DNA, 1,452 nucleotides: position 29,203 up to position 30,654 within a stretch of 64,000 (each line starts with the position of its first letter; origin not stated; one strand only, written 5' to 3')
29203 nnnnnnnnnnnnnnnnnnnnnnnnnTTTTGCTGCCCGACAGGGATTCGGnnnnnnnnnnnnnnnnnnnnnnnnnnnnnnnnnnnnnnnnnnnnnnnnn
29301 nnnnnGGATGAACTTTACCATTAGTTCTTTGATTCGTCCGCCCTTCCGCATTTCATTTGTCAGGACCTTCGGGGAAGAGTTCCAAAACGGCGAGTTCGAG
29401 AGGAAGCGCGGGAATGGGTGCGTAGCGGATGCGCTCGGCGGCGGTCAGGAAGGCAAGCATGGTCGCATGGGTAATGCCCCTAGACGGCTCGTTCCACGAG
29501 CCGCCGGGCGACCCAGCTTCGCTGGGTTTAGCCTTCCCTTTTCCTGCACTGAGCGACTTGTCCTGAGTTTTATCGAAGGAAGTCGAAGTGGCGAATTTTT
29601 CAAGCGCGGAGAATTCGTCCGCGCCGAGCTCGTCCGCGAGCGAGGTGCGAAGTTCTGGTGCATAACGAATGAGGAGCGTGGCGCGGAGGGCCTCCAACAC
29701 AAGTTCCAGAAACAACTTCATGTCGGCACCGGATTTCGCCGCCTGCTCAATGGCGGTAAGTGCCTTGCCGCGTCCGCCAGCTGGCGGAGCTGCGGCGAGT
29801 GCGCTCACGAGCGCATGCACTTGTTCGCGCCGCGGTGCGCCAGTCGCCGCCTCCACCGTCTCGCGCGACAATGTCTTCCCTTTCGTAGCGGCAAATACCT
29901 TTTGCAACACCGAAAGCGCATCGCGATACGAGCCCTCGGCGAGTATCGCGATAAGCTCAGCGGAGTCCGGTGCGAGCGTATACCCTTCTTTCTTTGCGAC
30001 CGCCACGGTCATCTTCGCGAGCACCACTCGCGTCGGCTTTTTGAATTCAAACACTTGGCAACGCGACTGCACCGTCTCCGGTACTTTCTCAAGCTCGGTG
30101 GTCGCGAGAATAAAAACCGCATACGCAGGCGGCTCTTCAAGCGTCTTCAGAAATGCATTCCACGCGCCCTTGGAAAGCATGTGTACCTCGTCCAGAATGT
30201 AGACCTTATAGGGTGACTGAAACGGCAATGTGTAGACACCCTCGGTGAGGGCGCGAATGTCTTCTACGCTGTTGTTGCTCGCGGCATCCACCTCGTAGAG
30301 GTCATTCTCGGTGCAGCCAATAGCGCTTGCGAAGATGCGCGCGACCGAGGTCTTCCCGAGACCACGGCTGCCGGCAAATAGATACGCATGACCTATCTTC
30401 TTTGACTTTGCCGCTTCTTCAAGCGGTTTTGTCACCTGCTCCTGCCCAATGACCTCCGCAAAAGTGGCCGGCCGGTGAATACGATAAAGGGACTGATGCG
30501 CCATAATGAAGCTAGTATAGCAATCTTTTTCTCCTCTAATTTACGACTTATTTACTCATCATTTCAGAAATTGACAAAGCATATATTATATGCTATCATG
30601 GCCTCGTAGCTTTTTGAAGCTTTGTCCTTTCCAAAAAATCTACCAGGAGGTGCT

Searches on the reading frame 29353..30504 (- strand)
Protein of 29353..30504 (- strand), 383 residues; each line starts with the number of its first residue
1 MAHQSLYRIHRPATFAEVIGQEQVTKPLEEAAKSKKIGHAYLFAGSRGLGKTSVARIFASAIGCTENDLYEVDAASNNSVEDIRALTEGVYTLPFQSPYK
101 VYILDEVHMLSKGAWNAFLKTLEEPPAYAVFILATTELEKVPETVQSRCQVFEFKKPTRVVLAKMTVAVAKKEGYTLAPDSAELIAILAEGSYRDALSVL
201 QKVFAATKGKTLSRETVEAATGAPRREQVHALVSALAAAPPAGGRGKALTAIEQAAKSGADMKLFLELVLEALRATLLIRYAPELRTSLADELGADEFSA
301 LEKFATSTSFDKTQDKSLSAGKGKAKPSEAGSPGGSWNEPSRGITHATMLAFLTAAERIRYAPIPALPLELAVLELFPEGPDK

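Call 5: search_protein_families(library=pfam, proteins=[window:29353-30504:-], max_evalue=0.01)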
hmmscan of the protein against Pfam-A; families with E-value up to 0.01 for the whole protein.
window:29353-30504:- (383 aa): 8 families
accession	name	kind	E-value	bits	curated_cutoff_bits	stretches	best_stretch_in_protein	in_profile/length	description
PF13177.12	DNA_pol3_delta2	-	1.4e-33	116.6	27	2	77-157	80-160/161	DNA polymerase III, delta subunit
PF00004.35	AAA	-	1e-09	39.3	21.2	1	42-153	2-127/131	ATPase family associated with various cellular activities (AAA)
PF12169.13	DNA_pol3_gamma3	-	3.4e-07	30.6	24.4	1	213-310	2-93/143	DNA polymerase III subunits gamma and tau domain III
PF05496.18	RuvB_N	-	3.5e-07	30.6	27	1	11-123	2-109/159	Holliday junction DNA helicase RuvB P-loop domain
PF22608.2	DNAX_ATPase_lid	-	3.6e-05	23.9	27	1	169-205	9-45/49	DNA polymerase III clamp loader subunit, ATPase lid domain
PF01078.27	Mg_chelatase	-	0.00011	22.1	20.3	1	15-100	2-83/207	Magnesium chelatase, subunit ChlI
PF13173.12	AAA_14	-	0.00029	21.3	27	1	40-135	4-98/129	AAA domain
PF13401.12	AAA_22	-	0.001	19.8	27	0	95-139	84-127/130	AAA domain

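Call 11: find_encoding_contigs(protein=window:29353-30504:-, flank=10000, max_places=10)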
Protein window:29353-30504:- (383 aa): no gene with exactly this product is on record in the collection.

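Call 13: find_related_loci(query=window:29353-30504:-, collection=genome_contigs, flank=10000)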
Query window:29353-30504:- (383 aa) in genome_contigs; peptide patterns used: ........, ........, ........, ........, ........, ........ (x = any residue, [..] = any of these).
600 stretches matched a pattern (row limit reached: there are more); 590 encode a relative of the query (tblastn E <= 1e-3); the best 80 are kept; 80 distinct loci.
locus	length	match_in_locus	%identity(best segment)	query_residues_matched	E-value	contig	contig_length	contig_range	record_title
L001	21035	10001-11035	81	1-379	0e+0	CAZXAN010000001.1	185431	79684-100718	MAG TPA_asm: uncultured Candidatus Saccharibacteria bacterium isolate ERP113451_co1_173 genome assembly, contig: NODE_24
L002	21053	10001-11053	80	1-379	0e+0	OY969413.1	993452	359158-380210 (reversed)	MAG: Candidatus Kaiserbacteria bacterium isolate MFD01223.bin.1.23 genome assembly, chromosome: 1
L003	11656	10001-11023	78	1-379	0e+0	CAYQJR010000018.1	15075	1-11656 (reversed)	MAG TPA_asm: uncultured Candidatus Saccharibacteria bacterium isolate SRP136066_co1_416 genome assembly, contig: NODE_43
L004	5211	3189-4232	78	1-379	0e+0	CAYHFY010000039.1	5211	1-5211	MAG TPA_asm: uncultured Candidatus Saccharibacteria bacterium isolate ERP119705_co10_170 genome assembly, contig: NODE_1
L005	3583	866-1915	76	1-379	0e+0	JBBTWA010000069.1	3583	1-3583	MAG: Patescibacteria group bacterium isolate H43-bin063_1 H43_bin063_1_000000000069, whole genome shotgun sequence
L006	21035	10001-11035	75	1-383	0e+0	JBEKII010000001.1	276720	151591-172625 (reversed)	MAG: Minisyncoccia bacterium isolate SPRUCE 297 SPRUCE_297_1, whole genome shotgun sequence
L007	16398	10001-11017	74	1-377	0e+0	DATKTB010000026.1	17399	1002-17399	MAG TPA_asm: Candidatus Paceibacterota bacterium isolate SMAG_U14070 k141_1342404, whole genome shotgun sequence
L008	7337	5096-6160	72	1-379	6e-180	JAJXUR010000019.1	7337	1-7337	MAG: bacterium isolate BP5.bin107 NODE_19089_length_7337_cov_1.195978, whole genome shotgun sequence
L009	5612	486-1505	72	1-378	2e-177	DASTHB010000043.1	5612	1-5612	MAG TPA_asm: Candidatus Paceibacterota bacterium isolate SMAG_U46 k141_1108663, whole genome shotgun sequence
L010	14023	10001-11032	62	1-379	2e-155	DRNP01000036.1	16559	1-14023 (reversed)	MAG TPA_asm: Candidatus Kaiserbacteria bacterium isolate HyVt-514 HyVt-514_k145_629815, whole genome shotgun sequence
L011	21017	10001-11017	59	1-375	2e-135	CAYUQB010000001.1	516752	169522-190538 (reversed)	MAG TPA_asm: uncultured Candidatus Saccharibacteria bacterium isolate binchicken_co110_140 genome assembly, contig: NODE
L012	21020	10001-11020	60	1-376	5e-144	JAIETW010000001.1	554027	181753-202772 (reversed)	MAG: Patescibacteria group bacterium isolate time.spades.CONCOCT.2.5kb_081 c_000000000001, whole genome shotgun sequence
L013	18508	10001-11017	50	4-380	2e-110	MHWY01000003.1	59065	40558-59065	MAG: Candidatus Zambryskibacteria bacterium RIFOXYD1_FULL_40_13 rifoxyd1_full_scaffold_141, whole genome shotgun sequenc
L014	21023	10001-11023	48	4-383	3e-107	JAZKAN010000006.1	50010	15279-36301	MAG: Patescibacteria group bacterium isolate ADI_H3L2_1_122_18_3-bin027_1 ADIH3L21_B027_1_000000000006, whole genome sho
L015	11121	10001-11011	47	6-381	9e-105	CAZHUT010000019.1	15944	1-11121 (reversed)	MAG TPA_asm: uncultured Candidatus Saccharibacteria bacterium isolate SRP135725_co3_414 genome assembly, contig: NODE_37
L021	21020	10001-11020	45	1-376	2e-96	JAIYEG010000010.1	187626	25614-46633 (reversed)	MAG: bacterium isolate H1_MAG_00060 pond_H1_MAG_00060_000000000005, whole genome shotgun sequence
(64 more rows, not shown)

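Call 76: search_protein_families(library=pfam, proteins=[L001:11510-13159:-, L001:12979-14451:+, L001:15500-16687:-, L001:16987-18402:-, L006:11255-11800:+, L006:11803-14049:+, L006:15306-16019:+, L007:11981-12589:+, L012:12523-14544:+, L012:14583-15626:+], max_evalue=0.001)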
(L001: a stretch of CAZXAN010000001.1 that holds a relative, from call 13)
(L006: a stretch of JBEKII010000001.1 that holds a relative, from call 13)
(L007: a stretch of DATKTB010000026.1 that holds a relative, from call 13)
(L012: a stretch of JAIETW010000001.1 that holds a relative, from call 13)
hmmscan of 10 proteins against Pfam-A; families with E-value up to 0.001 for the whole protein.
L001:11510-13159:- (549 aa): 3 families
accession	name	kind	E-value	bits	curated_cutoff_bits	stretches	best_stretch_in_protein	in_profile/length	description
PF00239.26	Resolvase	-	3.9e-19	69.6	23.3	1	54-199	2-143/145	Resolvase, N terminal domain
PF07508.19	Recombinase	-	3.1e-11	43.9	21.1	1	226-313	5-99/102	Recombinase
PF13408.12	Zn_ribbon_recom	-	2.5e-09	37.8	25.3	1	328-384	2-55/58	Recombinase zinc beta ribbon domain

L001:12979-14451:+ (490 aa): 0 families

L001:15500-16687:- (395 aa): 0 families

L001:16987-18402:- (471 aa): 0 families

L006:11255-11800:+ (181 aa): 0 families

L006:11803-14049:+ (748 aa): 6 families
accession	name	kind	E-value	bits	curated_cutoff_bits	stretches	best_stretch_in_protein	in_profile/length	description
PF04851.21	ResIII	-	9.2e-21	74.9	22.5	1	3-182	2-162/164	Type III restriction enzyme, res subunit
PF00270.35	DEAD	-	9.8e-08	32.3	26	1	28-183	13-161/167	DEAD/DEAH box helicase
PF18766.7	SWI2_SNF2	-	9e-07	29.2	26.7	1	8-185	1-158/221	SWI2/SNF2 ATPase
PF00271.37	Helicase_C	-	8.2e-05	23.3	23.5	1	308-368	51-109/110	Helicase conserved C-terminal domain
PF01637.24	ATPase_2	-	0.00065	20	33.2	0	18-167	9-132/225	ATPase domain predominantly from Archaea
PF13191.12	AAA_16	-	0.00067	20.6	32.6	0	37-172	32-157/167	AAA ATPase domain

L006:15306-16019:+ (237 aa): 5 families
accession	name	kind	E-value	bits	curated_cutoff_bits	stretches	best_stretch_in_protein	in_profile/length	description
PF01163.29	RIO1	-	1.9e-42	145.4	22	1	32-218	2-179/187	RIO domain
PF01636.29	APH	-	4.3e-06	27.1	23.2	0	136-186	139-194/239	Phosphotransferase enzyme family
PF00069.31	Pkinase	-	3.9e-05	23.6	31.7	1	90-193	43-149/263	Protein kinase domain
PF06293.20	Kdo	-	0.00042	20.3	21.3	0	146-218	121-195/207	Lipopolysaccharide kinase (Kdo/WaaP) family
PF13095.12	FTA2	-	0.0008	19.6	30.2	0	25-60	31-66/214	Kinetochore Sim4 complex subunit FTA2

L007:11981-12589:+ (202 aa): 3 families
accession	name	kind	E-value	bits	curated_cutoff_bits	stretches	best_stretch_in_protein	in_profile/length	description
PF13302.13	Acetyltransf_3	-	9.7e-16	59.1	25.4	1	20-155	2-138/138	Acetyltransferase (GNAT) domain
PF13420.13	Acetyltransf_4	-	1.1e-09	38.9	24.3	1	42-172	21-152/155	Acetyltransferase (GNAT) domain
PF00583.31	Acetyltransf_1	-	3.4e-08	34.2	20.7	1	55-147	17-109/116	Acetyltransferase (GNAT) family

L012:12523-14544:+ (673 aa): 1 family
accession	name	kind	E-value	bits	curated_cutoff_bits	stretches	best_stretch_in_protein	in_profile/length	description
PF10593.14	Z1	-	9.5e-35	120.6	25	1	285-488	2-210/228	Z1 domain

L012:14583-15626:+ (347 aa): 1 family
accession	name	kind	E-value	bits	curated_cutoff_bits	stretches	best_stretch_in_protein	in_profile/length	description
PF00145.23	DNA_methylase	-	2.5e-60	205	22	1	5-342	2-322/324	C-5 cytosine-specific DNA methylase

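Call 108: search_protein_families(library=pfam, proteins=[L021:11714-12574:-, L021:12586-13620:+, L021:13620-14369:+, L021:14366-15109:+, L021:15309-15968:+, L021:16843-18174:-, L012:12065-12526:+, L002:12931-13296:+, L002:13306-13629:+, L002:11912-12649:+], max_evalue=0.001)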
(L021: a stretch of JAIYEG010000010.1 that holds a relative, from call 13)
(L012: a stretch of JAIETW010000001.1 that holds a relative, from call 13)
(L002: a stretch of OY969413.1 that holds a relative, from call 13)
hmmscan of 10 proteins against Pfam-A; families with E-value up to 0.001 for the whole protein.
L021:11714-12574:- (286 aa): 6 families
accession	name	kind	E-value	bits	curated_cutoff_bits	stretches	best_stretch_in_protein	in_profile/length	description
PF01978.25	TrmB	-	7.5e-14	51.8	25.6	1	22-87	1-65/68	Sugar-specific transcriptional regulator TrmB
PF12802.13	MarR_2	-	6.8e-08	33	27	1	26-80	2-59/61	MarR family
PF01047.28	MarR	-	8.4e-06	26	24.6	1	28-78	2-52/59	MarR family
PF09339.16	HTH_IclR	-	1e-05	25.6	22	1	42-75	17-50/52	IclR helix-turn-helix domain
PF13412.12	HTH_24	-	7.8e-05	22.6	21.9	1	38-74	12-48/48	Winged helix-turn-helix DNA-binding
PF08279.18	HTH_11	-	0.00035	20.8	25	0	42-72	13-44/55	HTH domain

L021:12586-13620:+ (344 aa): 5 families
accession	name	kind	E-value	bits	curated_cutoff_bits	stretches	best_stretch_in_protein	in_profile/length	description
PF09084.16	NMT1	-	3e-32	112.7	20.5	1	57-278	3-215/216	NMT1/THI5 like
PF13379.11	NMT1_2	-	6.7e-22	78.9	24.7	1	43-278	3-243/252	NMT1-like family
PF12974.12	Phosphonate-bd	-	9.8e-11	41.9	27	1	74-284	28-227/242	ABC transporter, phosphonate, periplasmic substrate-binding protein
PF16868.10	NMT1_3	-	3.9e-08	33.7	27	1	69-215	25-172/289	NMT1-like family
PF04069.17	OpuAC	-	2.9e-06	27.5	21.2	1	61-266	15-227/257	Substrate binding domain of ABC-type glycine betaine transport system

L021:13620-14369:+ (249 aa): 8 families
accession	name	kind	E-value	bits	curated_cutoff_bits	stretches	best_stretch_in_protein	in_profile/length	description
PF00005.33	ABC_tran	-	1.9e-28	100.2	25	1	21-157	2-136/137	ABC transporter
PF13304.12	AAA_21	-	4.6e-10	40.5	27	1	32-53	1-22/304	AAA domain, putative AbiEii toxin, Type IV TA system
PF02463.25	SMC_N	-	1.3e-08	35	40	1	12-205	11-213/220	RecF/RecN/SMC N terminal domain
PF13476.12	AAA_23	-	1.5e-05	26.2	27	1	20-72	10-64/201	AAA domain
PF13555.12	AAA_29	-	1.8e-05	24.8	27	1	20-48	12-40/61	P-loop containing region of AAA domain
PF13166.12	AAA_13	-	4.5e-05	22.8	36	1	30-117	16-105/713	AAA domain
PF13175.12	AAA_15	-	0.00035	20.8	32.1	1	20-89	14-55/374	AAA ATPase domain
PF09818.15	ABC_ATPase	-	0.00042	19.9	23.2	0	25-51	75-100/283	P-loop domain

L021:14366-15109:+ (247 aa): 1 family
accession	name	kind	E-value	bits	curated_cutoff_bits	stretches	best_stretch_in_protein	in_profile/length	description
PF00528.27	BPD_transp_1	-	3e-22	79.7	26.4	1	71-239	1-180/184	Binding-protein-dependent transport system inner membrane component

L021:15309-15968:+ (219 aa): 0 families

L021:16843-18174:- (443 aa): 3 families
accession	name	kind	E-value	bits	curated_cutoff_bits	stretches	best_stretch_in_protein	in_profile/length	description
PF00239.26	Resolvase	-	5.5e-19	69.1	23.3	1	24-169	3-143/145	Resolvase, N terminal domain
PF07508.19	Recombinase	-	2.9e-13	50.4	21.1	1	195-286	1-100/102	Recombinase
PF13408.12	Zn_ribbon_recom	-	4.6e-08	33.8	25.3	1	299-356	2-53/58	Recombinase zinc beta ribbon domain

L012:12065-12526:+ (153 aa): 0 families

L002:12931-13296:+ (121 aa): 0 families

L002:13306-13629:+ (107 aa): 0 families

L002:11912-12649:+ (245 aa): 0 families
